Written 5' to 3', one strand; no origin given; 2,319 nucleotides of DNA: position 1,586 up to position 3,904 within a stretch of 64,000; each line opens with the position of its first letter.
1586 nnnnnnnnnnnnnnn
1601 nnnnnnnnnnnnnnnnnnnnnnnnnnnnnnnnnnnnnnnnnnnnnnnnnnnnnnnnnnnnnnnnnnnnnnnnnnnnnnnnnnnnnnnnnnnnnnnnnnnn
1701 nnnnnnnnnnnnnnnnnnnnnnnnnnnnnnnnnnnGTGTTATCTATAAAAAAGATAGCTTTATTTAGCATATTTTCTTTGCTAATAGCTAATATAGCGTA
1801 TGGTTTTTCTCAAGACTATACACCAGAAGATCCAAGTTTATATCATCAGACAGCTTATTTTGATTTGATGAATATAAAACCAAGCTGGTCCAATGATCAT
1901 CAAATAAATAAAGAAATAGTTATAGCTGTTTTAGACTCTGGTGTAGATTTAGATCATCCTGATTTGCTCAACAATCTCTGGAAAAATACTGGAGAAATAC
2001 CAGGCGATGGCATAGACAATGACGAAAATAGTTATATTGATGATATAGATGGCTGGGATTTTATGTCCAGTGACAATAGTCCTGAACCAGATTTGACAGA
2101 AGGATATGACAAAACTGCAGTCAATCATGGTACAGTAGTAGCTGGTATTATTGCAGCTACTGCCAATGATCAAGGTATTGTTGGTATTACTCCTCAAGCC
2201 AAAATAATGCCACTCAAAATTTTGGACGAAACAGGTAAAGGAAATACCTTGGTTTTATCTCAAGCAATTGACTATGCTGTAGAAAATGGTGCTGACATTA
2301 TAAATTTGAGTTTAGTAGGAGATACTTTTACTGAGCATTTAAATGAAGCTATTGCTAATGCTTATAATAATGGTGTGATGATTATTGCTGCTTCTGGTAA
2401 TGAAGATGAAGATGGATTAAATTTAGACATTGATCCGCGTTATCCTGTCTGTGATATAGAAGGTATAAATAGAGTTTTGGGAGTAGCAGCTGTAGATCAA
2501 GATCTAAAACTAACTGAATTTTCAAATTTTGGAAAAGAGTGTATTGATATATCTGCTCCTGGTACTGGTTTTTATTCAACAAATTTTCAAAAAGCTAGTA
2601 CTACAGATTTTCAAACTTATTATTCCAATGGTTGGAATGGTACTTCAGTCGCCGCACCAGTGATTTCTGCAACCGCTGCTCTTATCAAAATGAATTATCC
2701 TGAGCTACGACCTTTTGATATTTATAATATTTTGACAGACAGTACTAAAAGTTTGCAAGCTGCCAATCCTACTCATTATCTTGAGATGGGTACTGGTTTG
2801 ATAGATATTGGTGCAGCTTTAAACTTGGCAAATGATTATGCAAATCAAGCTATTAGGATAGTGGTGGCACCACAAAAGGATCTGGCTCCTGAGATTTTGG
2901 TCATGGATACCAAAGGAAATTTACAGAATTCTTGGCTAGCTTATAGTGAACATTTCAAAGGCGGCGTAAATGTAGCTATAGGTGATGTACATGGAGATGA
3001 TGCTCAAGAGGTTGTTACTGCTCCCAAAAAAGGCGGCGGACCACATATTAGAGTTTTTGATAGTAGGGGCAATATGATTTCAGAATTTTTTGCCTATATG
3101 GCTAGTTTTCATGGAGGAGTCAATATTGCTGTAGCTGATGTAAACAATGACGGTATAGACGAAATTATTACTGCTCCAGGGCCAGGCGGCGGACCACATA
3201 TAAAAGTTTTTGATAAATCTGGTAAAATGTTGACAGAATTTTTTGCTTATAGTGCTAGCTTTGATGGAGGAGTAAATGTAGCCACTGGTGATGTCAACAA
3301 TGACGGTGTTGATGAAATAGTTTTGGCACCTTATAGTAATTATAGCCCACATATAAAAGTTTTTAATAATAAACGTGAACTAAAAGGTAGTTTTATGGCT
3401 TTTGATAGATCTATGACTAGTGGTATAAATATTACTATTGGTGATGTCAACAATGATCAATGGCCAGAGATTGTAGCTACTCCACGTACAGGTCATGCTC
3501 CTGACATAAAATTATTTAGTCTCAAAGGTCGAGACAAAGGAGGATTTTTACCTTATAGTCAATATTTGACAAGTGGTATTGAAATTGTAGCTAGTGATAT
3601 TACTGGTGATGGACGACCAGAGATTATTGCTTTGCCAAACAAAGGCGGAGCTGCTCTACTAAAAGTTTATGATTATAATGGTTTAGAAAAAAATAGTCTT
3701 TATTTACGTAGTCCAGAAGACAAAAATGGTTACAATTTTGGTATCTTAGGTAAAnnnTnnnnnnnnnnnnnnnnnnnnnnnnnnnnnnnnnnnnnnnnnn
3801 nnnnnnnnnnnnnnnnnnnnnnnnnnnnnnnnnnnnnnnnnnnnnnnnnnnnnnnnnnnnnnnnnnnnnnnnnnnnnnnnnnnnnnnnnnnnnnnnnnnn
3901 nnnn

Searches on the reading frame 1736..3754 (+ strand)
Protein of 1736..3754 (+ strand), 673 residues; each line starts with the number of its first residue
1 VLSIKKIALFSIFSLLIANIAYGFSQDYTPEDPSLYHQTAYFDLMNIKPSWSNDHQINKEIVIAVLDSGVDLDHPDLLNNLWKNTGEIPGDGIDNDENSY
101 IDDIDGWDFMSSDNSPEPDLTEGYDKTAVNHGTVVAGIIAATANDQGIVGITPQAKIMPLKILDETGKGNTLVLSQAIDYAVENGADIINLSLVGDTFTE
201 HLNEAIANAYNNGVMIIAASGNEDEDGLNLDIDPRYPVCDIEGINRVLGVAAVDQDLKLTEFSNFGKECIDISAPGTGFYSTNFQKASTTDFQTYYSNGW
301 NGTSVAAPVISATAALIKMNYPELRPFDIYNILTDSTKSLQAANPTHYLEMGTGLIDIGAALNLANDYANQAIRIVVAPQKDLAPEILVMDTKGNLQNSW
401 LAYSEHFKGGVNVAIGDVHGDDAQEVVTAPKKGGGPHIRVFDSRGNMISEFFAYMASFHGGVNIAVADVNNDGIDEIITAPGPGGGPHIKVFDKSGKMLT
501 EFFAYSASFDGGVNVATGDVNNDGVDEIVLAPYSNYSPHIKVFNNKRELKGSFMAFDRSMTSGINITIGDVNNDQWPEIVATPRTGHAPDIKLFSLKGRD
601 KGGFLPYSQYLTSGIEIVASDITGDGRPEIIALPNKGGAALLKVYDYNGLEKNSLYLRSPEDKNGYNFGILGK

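Call 61: search_protein_families(library=pfam, proteins=[window:1736-3754:+], max_evalue=0.00001)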
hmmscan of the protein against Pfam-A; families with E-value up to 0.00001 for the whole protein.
window:1736-3754:+ (673 aa): 3 families
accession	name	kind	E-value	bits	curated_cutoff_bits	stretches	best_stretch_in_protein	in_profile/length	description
PF00082.27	Peptidase_S8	-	6.2e-49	167.3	21.8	1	59-343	2-279/288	Subtilase family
PF13517.12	FG-GAP_3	-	7.4e-16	58.9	26.9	0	468-529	1-60/61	FG-GAP-like repeat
PF01839.29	FG-GAP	-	1.8e-10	40.9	22.1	0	512-534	2-25/37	FG-GAP repeat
